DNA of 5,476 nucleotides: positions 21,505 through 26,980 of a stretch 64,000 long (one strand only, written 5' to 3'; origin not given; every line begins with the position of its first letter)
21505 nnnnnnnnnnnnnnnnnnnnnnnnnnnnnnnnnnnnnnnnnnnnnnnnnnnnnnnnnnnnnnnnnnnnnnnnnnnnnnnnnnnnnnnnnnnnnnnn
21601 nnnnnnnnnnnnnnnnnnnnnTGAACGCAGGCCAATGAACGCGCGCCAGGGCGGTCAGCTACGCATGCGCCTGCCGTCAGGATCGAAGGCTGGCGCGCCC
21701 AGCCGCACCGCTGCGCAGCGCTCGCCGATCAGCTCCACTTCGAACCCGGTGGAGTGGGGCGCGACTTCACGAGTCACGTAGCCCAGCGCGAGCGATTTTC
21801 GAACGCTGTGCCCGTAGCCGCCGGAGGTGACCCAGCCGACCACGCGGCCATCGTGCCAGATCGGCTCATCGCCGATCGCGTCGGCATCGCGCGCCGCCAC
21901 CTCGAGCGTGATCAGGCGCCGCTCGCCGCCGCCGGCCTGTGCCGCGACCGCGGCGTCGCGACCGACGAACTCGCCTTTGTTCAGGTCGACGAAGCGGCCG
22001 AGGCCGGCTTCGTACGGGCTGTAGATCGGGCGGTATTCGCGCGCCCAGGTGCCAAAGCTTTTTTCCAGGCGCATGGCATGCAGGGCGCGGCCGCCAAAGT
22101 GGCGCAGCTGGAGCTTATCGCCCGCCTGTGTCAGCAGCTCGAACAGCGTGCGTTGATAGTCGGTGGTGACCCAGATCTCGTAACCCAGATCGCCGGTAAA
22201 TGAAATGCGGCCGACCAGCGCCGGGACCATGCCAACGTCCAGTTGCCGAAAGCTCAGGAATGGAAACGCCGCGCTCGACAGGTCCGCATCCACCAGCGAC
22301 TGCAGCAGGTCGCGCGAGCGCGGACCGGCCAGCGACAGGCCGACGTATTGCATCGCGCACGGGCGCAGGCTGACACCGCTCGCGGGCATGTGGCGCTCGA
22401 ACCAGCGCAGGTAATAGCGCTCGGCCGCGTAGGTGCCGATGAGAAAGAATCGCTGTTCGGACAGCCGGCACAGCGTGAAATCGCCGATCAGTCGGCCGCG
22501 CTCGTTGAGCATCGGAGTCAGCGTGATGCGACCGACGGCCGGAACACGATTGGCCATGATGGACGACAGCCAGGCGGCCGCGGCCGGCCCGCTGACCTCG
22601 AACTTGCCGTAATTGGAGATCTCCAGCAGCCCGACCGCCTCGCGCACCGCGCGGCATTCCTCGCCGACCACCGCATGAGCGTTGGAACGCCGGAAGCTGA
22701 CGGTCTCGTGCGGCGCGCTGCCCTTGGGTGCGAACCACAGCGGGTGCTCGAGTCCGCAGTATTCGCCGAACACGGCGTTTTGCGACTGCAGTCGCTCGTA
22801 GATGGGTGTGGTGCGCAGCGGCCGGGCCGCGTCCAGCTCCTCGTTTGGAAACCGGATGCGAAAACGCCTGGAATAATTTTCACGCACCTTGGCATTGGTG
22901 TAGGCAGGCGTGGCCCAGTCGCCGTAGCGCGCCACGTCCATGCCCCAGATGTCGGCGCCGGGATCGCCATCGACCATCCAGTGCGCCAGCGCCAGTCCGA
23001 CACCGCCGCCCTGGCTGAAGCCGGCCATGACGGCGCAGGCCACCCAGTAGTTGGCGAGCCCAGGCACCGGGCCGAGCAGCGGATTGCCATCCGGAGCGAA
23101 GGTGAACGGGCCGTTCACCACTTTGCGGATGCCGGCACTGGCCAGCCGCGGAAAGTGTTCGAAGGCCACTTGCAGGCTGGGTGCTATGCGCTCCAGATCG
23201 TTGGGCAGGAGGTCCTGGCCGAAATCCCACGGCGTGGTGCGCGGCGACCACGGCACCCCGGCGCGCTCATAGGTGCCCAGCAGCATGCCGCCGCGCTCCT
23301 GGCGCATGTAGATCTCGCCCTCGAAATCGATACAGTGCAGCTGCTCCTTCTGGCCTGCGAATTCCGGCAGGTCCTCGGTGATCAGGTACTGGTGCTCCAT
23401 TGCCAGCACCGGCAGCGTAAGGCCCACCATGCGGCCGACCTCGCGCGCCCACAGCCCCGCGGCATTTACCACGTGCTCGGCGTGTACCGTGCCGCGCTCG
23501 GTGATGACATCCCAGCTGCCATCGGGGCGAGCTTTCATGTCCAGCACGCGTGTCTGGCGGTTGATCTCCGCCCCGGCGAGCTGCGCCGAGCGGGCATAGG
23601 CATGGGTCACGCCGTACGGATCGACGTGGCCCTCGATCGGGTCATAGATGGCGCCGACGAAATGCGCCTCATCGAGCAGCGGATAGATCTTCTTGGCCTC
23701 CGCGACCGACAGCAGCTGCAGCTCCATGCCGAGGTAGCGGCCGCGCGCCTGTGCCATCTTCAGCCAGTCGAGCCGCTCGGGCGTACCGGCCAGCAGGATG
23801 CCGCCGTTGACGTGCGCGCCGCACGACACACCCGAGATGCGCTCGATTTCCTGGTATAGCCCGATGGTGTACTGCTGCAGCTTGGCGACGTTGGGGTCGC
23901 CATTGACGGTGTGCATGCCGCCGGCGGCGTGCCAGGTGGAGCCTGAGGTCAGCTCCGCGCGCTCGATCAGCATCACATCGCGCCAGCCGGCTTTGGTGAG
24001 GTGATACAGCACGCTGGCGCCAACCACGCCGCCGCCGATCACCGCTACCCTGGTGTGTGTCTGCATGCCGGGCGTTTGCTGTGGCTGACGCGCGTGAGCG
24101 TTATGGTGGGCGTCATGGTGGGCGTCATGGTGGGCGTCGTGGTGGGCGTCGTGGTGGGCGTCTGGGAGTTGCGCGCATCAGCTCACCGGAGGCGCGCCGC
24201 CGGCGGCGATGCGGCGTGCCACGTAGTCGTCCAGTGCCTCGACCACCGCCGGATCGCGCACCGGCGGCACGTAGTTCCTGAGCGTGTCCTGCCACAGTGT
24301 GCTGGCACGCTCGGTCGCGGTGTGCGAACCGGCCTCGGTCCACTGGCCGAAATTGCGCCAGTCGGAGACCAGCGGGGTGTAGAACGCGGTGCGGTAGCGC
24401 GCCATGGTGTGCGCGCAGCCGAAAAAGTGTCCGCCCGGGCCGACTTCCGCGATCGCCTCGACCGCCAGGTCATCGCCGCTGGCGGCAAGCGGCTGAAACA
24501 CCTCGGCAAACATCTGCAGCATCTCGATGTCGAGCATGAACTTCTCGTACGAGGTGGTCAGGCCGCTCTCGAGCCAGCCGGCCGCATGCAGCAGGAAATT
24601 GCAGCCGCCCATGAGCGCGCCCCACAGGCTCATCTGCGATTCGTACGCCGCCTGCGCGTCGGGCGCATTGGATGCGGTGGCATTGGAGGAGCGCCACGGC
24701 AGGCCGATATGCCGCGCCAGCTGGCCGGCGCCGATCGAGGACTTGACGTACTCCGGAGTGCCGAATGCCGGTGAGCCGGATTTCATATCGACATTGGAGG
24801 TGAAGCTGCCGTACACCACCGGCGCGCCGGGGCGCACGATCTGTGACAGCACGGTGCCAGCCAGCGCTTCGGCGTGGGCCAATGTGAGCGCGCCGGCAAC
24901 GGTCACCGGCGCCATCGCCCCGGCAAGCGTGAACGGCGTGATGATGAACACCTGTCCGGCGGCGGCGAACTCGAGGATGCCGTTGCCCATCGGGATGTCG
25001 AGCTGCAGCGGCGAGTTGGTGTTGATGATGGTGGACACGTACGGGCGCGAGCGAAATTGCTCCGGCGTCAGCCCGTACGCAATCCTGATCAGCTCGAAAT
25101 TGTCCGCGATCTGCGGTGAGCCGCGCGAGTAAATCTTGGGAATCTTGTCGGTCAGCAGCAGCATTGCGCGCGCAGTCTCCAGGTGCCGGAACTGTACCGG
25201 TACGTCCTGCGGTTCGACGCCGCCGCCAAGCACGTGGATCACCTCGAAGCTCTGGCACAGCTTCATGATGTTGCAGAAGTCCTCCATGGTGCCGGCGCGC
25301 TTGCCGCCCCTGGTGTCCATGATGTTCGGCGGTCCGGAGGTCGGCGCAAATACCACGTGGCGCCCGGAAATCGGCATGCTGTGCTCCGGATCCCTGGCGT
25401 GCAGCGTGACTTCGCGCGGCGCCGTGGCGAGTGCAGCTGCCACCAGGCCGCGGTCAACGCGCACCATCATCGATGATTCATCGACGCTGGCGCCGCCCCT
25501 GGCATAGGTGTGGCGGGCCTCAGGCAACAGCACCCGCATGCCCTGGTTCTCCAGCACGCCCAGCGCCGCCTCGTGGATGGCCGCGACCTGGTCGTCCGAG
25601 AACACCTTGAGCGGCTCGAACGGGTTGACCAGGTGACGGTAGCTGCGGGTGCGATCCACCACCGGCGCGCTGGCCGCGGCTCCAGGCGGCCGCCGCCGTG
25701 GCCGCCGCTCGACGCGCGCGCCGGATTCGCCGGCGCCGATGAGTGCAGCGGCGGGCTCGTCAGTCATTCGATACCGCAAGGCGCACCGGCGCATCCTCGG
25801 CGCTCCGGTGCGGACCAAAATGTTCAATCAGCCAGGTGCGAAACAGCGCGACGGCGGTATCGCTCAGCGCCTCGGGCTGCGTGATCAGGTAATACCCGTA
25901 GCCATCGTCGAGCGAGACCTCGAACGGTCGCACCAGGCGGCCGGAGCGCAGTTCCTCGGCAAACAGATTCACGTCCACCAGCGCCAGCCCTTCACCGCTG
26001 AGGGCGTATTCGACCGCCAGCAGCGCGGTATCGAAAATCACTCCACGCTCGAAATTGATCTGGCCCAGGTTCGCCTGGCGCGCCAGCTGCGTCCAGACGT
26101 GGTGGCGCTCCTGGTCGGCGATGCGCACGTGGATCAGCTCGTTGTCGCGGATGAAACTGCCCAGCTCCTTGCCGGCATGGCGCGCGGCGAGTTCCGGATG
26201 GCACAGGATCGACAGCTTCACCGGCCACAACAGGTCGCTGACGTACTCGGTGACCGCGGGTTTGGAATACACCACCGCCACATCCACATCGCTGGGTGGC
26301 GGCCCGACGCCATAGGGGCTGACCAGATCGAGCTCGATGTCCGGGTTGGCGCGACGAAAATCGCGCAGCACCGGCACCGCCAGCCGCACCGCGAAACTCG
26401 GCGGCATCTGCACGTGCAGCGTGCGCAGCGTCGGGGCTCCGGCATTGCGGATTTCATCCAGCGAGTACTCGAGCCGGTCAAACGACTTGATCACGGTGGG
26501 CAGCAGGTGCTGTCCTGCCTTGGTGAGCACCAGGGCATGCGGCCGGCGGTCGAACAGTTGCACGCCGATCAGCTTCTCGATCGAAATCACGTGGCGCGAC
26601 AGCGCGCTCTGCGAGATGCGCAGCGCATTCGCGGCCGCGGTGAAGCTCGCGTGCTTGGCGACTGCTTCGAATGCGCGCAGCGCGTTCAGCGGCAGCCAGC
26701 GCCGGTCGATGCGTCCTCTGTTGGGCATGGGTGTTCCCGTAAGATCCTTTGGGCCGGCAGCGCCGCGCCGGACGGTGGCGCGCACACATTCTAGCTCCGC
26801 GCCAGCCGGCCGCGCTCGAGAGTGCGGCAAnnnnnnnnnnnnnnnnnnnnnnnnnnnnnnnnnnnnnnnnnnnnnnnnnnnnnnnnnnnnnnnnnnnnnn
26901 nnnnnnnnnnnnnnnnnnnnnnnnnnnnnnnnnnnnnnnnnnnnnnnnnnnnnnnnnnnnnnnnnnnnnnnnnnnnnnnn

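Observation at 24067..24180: mttB-1 and DMGDH-1 are in the same frame, separated by one TGA and a stop-free spacer encoding (DAHH)5 from a perfect 12-nt tandem repeat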

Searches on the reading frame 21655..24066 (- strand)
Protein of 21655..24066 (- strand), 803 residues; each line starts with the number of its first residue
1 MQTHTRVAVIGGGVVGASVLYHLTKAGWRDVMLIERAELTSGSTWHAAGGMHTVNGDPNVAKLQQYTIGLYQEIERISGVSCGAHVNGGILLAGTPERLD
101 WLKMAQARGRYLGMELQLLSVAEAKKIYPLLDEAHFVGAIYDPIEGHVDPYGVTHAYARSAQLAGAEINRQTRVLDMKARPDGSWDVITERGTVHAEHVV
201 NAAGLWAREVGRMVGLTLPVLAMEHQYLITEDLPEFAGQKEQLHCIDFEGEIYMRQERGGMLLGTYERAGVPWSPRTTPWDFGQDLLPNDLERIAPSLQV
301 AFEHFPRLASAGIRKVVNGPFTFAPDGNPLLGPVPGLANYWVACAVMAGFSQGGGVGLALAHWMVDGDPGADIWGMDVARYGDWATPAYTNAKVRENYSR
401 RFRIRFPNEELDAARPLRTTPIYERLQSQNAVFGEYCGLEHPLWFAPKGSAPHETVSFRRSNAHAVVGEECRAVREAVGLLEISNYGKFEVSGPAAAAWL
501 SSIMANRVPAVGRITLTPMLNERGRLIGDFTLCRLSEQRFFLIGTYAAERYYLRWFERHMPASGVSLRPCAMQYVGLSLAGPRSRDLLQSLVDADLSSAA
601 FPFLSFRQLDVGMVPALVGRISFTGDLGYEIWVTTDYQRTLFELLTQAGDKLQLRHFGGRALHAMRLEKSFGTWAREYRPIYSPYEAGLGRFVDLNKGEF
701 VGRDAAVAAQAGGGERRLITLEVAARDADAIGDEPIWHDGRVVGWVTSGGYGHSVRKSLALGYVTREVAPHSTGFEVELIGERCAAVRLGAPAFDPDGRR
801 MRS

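Call 6: search_protein_families(library=pfam, proteins=[window:21655-24066:-])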
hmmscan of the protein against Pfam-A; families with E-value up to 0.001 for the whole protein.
window:21655-24066:- (803 aa): 5 families
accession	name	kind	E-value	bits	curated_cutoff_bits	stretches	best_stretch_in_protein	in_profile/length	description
PF01266.30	DAO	-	5.3e-67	227.3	27.9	1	6-363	1-353/353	FAD dependent oxidoreductase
PF01571.26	GCV_T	-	7.8e-65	219.1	25.6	1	423-691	2-254/255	Aminomethyltransferase folate-binding domain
PF08669.17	GCV_T_C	-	2.8e-19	69.2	25.9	1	716-795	1-80/80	Glycine cleavage T-protein C-terminal barrel domain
PF16350.10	FAO_M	-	5.5e-16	58.9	27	1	366-419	1-55/56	FAD dependent oxidoreductase central domain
PF13738.12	Pyr_redox_3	-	0.00052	19.8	30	0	158-206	88-135/305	Pyridine nucleotide-disulphide oxidoreductase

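Call 35: find_homologous_proteins(query=window:21658-24066:-, max_evalue=1e-100)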
Query window:21658-24066:- (803 aa): 8000 proteins with E <= 1e-100 among 8000 candidates; the best 120 are listed.
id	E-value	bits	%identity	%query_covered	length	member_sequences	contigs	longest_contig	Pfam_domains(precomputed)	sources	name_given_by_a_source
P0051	0.0e+0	1689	89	100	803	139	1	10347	PF01571.27,PF08669.18,PF01266.31,PF16350.11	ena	-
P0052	0.0e+0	1687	89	100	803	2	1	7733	PF01571.27,PF08669.18,PF01266.31,PF16350.11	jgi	jgi:dimethylglycine dehydrogenase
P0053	0.0e+0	1682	90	100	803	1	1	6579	PF01571.27,PF08669.18,PF01266.31,PF16350.11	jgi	-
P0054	0.0e+0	1673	88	100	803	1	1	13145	PF01571.27,PF08669.18,PF01266.31,PF16350.11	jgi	jgi:dimethylglycine dehydrogenase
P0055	0.0e+0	1668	89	100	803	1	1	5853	PF01571.27,PF08669.18,PF01266.31,PF16350.11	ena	-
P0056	0.0e+0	1667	89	100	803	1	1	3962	PF01571.27,PF08669.18,PF01266.31,PF16350.11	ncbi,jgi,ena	jgi:dimethylglycine dehydrogenase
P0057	0.0e+0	1667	88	100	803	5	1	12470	PF01571.27,PF08669.18,PF01266.31,PF16350.11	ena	-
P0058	0.0e+0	1664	90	100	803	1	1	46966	PF01571.27,PF08669.18,PF01266.31,PF16350.11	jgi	jgi:dimethylglycine dehydrogenase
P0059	0.0e+0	1653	87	100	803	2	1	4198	PF01571.27,PF08669.18,PF01266.31,PF16350.11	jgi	jgi:dimethylglycine dehydrogenase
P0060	0.0e+0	1651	87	100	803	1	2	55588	PF01571.27,PF08669.18,PF01266.31,PF16350.11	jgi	jgi:dimethylglycine dehydrogenase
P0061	0.0e+0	1648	87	100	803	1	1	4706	PF01571.27,PF08669.18,PF01266.31,PF16350.11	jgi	jgi:dimethylglycine dehydrogenase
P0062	0.0e+0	1646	87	100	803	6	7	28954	PF01571.27,PF08669.18,PF01266.31,PF16350.11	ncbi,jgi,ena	jgi:dimethylglycine dehydrogenase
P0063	0.0e+0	1645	87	100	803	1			PF01571.27,PF08669.18,PF01266.31,PF16350.11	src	-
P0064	0.0e+0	1641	87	100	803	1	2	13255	PF01571.27,PF08669.18,PF01266.31,PF16350.11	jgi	jgi:dimethylglycine dehydrogenase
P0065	0.0e+0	1640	87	100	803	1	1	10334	PF01571.27,PF08669.18,PF01266.31,PF16350.11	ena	-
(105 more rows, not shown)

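Call 37: find_encoding_contigs(protein=P0051, flank=1200, max_places=2)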
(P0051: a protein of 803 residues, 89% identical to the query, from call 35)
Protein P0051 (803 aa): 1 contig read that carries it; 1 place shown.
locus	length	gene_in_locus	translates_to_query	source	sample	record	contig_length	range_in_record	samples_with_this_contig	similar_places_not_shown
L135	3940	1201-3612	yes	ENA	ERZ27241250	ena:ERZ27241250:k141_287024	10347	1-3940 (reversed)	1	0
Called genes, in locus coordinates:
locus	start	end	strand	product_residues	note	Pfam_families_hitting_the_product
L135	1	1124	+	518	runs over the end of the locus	PF06253:MTTB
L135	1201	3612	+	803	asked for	PF01266:DAO, PF16350:FAO_M, PF01571:GCV_T, PF08669:GCV_T_C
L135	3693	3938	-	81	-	?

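Call 38: find_encoding_contigs(protein=P0052, flank=1200, max_places=2)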
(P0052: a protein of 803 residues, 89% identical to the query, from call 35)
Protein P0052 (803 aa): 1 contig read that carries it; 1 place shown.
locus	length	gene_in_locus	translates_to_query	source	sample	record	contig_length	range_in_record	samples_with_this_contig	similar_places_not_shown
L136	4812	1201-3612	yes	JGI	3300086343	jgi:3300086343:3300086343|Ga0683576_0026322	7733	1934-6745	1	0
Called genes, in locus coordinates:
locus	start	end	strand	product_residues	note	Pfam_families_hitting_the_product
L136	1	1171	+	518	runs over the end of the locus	PF06253:MTTB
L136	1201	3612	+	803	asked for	PF01266:DAO, PF16350:FAO_M, PF01571:GCV_T, PF08669:GCV_T_C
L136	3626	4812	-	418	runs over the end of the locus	PF07690:MFS_1, PF05977:MFS_3 (weak), PF07690:MFS_1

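Call 39: find_encoding_contigs(protein=P0053, flank=1200, max_places=2)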
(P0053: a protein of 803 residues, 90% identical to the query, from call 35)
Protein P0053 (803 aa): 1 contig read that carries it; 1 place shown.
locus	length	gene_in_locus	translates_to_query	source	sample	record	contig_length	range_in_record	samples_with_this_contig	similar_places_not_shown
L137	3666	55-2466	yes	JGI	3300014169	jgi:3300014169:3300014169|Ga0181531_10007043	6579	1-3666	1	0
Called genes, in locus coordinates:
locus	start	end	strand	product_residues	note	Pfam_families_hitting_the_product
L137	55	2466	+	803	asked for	PF01266:DAO, PF16350:FAO_M, PF01571:GCV_T, PF08669:GCV_T_C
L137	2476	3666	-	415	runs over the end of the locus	PF07690:MFS_1, PF00083:Sugar_tr (weak), PF05977:MFS_3 (weak), PF07690:MFS_1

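Call 40: find_encoding_contigs(protein=P0055, flank=1200, max_places=2)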
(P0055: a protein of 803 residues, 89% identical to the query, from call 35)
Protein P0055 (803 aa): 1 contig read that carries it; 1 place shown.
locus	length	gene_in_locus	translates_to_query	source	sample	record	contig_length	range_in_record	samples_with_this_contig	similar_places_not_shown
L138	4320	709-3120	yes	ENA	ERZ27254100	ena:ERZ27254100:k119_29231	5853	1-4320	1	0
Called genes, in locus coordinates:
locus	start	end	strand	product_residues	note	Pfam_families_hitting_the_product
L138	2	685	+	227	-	?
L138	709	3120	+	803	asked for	PF01266:DAO, PF16350:FAO_M, PF01571:GCV_T, PF08669:GCV_T_C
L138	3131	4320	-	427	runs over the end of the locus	PF07690:MFS_1, PF00083:Sugar_tr, PF05977:MFS_3 (weak), PF07690:MFS_1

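Call 41: find_encoding_contigs(protein=P0057, flank=1200, max_places=2)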
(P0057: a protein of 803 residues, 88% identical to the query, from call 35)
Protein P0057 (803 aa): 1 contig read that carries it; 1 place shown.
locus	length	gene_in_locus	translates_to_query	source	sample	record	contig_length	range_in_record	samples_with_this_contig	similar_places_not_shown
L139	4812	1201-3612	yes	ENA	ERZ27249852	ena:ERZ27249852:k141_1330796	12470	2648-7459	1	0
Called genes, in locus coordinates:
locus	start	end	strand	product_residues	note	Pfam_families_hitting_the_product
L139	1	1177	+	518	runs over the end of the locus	PF06253:MTTB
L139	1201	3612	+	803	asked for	PF01266:DAO, PF16350:FAO_M, PF01571:GCV_T, PF08669:GCV_T_C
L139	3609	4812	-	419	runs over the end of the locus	PF00083:Sugar_tr (weak), PF07690:MFS_1, PF05977:MFS_3 (weak), PF07690:MFS_1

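Call 42: find_encoding_contigs(protein=P0058, flank=1200, max_places=2)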
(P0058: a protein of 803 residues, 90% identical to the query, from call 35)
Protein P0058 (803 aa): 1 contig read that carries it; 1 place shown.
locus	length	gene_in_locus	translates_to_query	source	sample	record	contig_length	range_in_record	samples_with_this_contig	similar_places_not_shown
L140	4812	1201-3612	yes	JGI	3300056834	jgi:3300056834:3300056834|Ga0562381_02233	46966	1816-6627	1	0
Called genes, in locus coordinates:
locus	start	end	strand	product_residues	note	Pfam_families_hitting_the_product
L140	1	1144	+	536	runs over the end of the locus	PF06253:MTTB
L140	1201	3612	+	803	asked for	PF01266:DAO, PF16350:FAO_M, PF01571:GCV_T, PF08669:GCV_T_C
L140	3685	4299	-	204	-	PF07690:MFS_1, PF05977:MFS_3 (weak)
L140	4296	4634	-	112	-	PF07690:MFS_1 (weak)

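Call 43: find_encoding_contigs(protein=P0062, flank=1200, max_places=3)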
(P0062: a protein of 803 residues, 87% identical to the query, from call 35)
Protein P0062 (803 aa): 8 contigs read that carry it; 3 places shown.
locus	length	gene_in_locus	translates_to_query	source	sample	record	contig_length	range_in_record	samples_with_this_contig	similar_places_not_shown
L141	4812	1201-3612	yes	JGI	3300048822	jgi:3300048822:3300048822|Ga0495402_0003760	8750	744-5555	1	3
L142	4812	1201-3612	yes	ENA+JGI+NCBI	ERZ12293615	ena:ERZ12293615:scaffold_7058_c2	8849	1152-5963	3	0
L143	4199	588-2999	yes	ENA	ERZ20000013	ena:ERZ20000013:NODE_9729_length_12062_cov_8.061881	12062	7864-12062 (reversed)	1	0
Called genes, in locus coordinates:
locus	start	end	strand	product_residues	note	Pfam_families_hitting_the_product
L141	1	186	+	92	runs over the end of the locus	-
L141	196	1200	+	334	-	PF00126:HTH_1, PF03466:LysR_substrate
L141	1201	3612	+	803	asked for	PF01266:DAO, PF16350:FAO_M, PF01571:GCV_T, PF08669:GCV_T_C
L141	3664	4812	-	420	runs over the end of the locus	PF07690:MFS_1, PF00083:Sugar_tr (weak), PF05977:MFS_3 (faint), PF07690:MFS_1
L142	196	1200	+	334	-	PF00126:HTH_1, PF03466:LysR_substrate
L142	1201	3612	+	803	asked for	PF01266:DAO, PF16350:FAO_M, PF01571:GCV_T, PF08669:GCV_T_C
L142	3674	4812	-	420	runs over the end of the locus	PF07690:MFS_1, PF00083:Sugar_tr (weak), PF05977:MFS_3 (faint), PF07690:MFS_1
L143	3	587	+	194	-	?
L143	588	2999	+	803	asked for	PF01266:DAO, PF16350:FAO_M, PF01571:GCV_T, PF08669:GCV_T_C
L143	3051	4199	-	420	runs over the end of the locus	PF07690:MFS_1, PF00083:Sugar_tr (weak), PF05977:MFS_3 (faint), PF07690:MFS_1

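Call 44: find_encoding_contigs(protein=P0064, flank=1200, max_places=2)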
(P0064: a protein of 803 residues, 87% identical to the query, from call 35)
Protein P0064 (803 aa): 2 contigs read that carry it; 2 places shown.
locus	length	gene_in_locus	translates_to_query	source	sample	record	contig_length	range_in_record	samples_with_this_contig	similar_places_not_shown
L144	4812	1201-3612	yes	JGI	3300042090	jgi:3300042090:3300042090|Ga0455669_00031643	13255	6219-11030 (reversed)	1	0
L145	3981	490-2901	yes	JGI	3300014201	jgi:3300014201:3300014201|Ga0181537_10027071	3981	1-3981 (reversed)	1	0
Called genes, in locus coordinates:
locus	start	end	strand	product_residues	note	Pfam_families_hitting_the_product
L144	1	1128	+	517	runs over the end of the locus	PF06253:MTTB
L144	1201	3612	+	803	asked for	PF01266:DAO, PF16350:FAO_M, PF01571:GCV_T, PF08669:GCV_T_C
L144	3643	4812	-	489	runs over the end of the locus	PF00370:FGGY_N, PF02782:FGGY_C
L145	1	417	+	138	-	PF06253:MTTB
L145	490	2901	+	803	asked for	PF01266:DAO, PF16350:FAO_M, PF01571:GCV_T, PF08669:GCV_T_C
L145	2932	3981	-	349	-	?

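Call 46: find_encoding_contigs(protein=window:21658-24066:-, flank=1200, max_places=10)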
Protein window:21658-24066:- (803 aa): no gene with exactly this product is on record in the collection.

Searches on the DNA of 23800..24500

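Call 15: search_rna_families(source=window, start=23800, end=24500, threshold=evalue, max_evalue=1)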
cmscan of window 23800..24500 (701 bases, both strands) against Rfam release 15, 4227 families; matches with E-value up to 1: 1.
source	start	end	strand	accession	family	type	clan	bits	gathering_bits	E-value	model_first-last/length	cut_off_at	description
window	24171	24219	+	RF01543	TB11Cs5H2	Gene; snRNA; snoRNA; HACA-box;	-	17.6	47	0.51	1-68/68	no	Trypanosomatid snoRNA TB11Cs5H2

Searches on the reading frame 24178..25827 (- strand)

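Call 6: search_protein_families(library=pfam, proteins=[window:24178-25827:-])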
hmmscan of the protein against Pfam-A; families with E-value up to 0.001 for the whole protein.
window:24178-25827:- (549 aa): 1 family
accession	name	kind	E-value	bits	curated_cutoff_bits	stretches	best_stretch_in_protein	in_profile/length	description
PF06253.16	MTTB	-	1.9e-195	650.1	25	1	44-543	4-499/500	Trimethylamine methyltransferase (MTTB)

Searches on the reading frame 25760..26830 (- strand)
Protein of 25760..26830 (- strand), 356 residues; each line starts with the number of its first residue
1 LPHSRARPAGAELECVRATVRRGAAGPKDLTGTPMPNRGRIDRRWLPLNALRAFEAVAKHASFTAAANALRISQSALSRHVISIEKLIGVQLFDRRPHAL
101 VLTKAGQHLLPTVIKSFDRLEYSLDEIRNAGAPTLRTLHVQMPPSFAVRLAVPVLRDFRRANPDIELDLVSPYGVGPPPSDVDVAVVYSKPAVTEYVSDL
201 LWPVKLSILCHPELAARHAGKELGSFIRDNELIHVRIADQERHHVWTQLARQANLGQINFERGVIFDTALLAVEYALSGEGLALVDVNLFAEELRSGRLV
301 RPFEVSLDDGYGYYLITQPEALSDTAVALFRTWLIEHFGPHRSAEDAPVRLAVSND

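Call 68: search_protein_families(library=pfam, proteins=[window:25760-26830:-])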
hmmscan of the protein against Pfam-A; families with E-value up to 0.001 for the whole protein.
window:25760-26830:- (356 aa): 2 families
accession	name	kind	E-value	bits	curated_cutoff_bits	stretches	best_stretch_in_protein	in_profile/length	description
PF00126.33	HTH_1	-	3.2e-20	72.3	26.6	1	48-107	1-60/60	Bacterial regulatory helix-turn-helix protein, lysR family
PF03466.25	LysR_substrate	-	4e-20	72.5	28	1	136-338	6-208/209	LysR substrate binding domain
